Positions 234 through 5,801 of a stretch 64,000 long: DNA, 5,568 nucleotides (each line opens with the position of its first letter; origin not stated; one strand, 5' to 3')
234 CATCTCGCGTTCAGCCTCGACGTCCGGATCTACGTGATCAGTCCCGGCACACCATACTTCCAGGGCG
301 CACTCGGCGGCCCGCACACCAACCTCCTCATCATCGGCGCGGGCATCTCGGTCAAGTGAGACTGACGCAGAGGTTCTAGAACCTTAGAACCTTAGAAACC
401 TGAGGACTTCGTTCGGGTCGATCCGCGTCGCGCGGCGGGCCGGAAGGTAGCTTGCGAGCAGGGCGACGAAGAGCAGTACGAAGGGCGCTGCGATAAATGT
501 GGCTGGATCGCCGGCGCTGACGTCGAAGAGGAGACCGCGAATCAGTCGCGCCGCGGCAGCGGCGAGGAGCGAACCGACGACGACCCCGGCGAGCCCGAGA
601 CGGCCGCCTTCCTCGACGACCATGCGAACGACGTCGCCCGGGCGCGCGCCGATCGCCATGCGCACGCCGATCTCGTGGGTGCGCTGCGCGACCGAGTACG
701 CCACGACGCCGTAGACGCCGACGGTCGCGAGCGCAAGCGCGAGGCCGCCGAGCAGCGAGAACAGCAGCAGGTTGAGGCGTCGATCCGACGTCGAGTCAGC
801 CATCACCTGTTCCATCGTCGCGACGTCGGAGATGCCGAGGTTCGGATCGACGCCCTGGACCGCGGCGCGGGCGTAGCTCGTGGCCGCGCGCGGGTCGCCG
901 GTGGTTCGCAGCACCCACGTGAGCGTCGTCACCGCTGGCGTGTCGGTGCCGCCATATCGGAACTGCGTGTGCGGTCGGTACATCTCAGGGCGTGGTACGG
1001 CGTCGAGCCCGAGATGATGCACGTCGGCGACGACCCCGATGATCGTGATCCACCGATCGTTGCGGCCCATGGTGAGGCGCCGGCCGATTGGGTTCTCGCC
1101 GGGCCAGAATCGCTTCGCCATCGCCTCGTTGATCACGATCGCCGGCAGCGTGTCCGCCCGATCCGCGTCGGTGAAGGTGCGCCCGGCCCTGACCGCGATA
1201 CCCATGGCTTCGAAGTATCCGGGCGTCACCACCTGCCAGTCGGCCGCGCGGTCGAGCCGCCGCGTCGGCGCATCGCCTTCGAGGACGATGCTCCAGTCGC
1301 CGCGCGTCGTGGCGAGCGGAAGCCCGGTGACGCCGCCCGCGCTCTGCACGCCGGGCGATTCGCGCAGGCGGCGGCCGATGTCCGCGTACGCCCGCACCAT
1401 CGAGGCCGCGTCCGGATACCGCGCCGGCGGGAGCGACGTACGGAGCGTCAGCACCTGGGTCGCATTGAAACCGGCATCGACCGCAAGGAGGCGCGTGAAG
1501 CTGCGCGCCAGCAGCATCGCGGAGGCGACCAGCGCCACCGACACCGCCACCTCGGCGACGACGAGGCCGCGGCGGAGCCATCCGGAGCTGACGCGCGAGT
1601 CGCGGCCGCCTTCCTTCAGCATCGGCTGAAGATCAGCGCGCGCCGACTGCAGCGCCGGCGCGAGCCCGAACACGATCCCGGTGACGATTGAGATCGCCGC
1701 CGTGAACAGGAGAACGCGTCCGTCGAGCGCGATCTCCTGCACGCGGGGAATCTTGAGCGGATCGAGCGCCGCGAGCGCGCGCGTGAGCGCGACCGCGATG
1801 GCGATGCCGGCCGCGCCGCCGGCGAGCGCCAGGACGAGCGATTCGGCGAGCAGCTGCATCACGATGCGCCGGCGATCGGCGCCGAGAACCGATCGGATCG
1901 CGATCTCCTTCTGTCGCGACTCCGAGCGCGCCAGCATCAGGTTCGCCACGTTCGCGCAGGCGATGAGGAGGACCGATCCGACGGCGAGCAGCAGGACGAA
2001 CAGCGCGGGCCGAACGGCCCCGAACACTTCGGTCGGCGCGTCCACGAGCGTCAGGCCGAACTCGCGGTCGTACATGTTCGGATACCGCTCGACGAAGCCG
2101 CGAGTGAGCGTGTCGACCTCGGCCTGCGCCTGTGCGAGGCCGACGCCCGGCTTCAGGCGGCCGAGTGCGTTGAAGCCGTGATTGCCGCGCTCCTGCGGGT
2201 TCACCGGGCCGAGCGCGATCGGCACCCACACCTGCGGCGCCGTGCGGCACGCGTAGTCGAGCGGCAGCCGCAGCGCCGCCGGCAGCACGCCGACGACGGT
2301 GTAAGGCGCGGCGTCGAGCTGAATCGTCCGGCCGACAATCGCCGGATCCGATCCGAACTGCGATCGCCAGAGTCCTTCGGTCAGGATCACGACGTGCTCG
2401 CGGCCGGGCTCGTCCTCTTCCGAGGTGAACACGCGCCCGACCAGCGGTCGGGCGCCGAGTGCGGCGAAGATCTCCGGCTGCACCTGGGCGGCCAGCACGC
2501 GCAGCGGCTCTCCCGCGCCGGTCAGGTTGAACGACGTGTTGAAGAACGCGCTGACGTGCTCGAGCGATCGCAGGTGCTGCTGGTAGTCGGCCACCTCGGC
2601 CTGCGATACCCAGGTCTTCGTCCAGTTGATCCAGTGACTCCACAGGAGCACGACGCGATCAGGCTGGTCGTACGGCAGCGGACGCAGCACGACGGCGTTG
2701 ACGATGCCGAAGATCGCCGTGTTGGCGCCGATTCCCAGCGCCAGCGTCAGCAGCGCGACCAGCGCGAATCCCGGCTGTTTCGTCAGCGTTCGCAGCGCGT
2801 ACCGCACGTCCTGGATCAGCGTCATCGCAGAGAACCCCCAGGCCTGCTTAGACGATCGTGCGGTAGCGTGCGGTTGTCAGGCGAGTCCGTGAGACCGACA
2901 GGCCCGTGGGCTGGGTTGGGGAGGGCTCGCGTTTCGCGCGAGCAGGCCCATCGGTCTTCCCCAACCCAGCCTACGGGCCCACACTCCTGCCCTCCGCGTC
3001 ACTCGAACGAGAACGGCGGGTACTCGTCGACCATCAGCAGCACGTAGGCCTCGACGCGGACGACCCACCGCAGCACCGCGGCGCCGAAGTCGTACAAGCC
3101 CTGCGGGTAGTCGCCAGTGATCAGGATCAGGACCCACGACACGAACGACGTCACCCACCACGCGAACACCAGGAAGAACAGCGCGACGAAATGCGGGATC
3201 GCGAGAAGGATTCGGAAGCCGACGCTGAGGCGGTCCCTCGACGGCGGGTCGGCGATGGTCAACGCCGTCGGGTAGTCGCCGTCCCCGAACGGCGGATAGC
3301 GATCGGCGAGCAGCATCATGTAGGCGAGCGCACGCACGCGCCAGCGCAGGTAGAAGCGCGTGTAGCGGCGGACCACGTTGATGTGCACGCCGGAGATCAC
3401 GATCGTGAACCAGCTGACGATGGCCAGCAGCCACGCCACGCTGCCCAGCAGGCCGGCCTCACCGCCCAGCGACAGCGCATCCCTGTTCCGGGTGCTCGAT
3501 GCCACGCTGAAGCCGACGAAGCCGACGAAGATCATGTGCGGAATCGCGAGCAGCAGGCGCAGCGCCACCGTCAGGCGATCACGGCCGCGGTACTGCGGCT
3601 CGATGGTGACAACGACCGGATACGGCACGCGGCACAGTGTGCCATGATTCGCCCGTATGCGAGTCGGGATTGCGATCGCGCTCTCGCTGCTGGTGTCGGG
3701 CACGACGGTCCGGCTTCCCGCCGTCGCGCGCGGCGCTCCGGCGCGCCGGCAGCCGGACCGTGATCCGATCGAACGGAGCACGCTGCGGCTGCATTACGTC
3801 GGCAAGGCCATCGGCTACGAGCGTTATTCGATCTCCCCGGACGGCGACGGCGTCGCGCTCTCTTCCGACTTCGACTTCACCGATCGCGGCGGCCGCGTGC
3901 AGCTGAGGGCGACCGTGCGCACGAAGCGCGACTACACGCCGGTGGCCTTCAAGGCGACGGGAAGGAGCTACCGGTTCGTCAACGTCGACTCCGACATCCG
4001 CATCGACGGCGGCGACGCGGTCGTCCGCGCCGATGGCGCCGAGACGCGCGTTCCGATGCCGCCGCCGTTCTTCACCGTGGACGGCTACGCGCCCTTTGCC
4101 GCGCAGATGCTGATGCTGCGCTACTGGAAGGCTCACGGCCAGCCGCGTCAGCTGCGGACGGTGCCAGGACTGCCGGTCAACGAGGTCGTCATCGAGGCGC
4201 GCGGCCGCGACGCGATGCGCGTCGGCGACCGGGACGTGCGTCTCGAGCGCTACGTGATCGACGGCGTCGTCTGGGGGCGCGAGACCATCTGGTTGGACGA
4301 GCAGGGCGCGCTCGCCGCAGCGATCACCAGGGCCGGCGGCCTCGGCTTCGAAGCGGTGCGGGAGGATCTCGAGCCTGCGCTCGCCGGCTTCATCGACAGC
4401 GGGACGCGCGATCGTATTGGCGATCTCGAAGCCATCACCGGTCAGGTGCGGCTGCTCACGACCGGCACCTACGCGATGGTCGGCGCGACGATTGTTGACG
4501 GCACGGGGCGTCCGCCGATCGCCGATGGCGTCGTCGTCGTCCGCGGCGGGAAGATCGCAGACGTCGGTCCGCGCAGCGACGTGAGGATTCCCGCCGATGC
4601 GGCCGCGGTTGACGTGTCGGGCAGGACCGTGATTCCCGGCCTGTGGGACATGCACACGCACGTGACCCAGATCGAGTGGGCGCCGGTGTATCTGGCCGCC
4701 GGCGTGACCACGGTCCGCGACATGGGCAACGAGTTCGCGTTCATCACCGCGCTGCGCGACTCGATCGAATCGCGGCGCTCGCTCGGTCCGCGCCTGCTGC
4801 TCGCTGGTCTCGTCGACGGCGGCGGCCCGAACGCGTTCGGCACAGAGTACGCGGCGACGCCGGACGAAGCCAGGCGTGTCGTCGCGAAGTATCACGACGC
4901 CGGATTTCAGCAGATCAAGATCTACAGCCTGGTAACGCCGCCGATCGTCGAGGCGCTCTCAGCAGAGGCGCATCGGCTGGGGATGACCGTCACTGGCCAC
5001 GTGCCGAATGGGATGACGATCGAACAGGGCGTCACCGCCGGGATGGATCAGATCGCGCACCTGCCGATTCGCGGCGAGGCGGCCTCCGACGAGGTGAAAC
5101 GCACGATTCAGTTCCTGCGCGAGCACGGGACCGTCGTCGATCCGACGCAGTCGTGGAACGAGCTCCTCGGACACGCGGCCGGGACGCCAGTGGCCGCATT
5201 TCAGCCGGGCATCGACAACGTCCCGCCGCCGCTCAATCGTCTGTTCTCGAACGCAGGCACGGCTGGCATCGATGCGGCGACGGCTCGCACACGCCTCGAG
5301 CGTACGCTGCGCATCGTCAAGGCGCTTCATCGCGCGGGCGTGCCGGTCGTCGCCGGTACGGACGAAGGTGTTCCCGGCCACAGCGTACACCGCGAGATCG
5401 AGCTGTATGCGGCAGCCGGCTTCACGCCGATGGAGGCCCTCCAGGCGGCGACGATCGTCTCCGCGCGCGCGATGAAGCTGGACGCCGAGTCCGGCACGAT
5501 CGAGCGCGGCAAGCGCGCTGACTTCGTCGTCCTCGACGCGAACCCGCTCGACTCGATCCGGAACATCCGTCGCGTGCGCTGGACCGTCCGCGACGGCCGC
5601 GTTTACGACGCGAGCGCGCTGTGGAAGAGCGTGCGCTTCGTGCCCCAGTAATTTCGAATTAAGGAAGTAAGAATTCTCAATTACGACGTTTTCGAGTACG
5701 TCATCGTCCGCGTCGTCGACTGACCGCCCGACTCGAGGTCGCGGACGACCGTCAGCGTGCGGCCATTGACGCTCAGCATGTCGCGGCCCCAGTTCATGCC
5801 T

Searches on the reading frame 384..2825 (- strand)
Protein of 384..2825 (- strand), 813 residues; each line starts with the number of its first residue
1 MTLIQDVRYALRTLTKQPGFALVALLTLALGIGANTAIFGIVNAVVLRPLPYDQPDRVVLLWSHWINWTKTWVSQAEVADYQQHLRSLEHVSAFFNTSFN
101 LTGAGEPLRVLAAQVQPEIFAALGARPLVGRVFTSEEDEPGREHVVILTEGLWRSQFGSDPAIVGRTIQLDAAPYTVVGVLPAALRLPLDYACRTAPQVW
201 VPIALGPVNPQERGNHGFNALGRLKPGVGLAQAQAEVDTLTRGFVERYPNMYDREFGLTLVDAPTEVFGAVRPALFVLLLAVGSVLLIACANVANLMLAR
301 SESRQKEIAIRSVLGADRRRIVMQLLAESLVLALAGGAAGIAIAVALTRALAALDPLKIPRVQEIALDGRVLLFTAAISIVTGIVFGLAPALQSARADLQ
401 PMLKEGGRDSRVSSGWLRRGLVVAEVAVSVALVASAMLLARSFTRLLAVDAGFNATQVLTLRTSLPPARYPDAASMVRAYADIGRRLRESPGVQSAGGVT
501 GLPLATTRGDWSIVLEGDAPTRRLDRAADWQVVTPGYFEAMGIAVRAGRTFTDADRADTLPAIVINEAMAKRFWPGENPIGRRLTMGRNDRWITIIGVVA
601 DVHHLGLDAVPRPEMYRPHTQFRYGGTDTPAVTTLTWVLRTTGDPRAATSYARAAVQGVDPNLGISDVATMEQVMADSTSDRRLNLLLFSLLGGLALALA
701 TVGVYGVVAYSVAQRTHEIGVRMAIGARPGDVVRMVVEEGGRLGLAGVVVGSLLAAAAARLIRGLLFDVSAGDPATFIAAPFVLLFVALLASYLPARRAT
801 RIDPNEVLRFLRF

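Call 15: search_protein_families(library=pfam, proteins=[window:384-2825:-], max_evalue=0.00001)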
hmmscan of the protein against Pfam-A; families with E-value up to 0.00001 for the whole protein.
window:384-2825:- (813 aa): 2 families
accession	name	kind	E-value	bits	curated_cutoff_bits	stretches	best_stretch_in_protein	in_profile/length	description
PF12704.14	MacB_PCD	-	7.3e-40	137.9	27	2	22-239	2-206/207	MacB-like periplasmic core domain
PF02687.27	FtsX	-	1.3e-29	103.2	25.5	2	691-804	2-120/120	FtsX-like permease C-terminal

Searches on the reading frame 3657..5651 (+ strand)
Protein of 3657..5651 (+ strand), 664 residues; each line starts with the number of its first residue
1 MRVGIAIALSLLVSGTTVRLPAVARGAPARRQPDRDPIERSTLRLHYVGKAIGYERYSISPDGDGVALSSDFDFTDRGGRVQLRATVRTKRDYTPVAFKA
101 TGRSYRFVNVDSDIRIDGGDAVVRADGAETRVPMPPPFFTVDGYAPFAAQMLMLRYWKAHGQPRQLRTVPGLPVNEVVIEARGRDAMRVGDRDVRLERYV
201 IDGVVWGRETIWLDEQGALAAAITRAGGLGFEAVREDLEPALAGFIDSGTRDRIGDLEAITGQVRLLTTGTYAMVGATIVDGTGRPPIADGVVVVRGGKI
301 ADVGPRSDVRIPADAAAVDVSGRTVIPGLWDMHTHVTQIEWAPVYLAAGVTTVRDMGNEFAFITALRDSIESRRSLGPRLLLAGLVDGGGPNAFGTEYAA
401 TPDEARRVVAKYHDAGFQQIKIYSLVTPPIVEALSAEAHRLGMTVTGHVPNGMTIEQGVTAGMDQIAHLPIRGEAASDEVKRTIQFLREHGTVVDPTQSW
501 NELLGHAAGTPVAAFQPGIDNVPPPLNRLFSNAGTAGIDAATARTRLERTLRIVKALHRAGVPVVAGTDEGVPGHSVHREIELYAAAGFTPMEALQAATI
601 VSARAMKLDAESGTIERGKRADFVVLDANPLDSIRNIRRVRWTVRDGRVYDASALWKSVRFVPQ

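Call 15: search_protein_families(library=pfam, proteins=[window:3657-5651:+], max_evalue=0.00001)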
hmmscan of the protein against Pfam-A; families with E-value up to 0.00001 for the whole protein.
window:3657-5651:+ (664 aa): 2 families
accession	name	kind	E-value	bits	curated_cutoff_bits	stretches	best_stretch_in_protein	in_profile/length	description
PF01979.26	Amidohydro_1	-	2e-28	100.1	25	1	324-648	1-343/345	Amidohydrolase family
PF07969.17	Amidohydro_3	-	5e-17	63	29.7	1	552-649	357-470/472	Amidohydrolase family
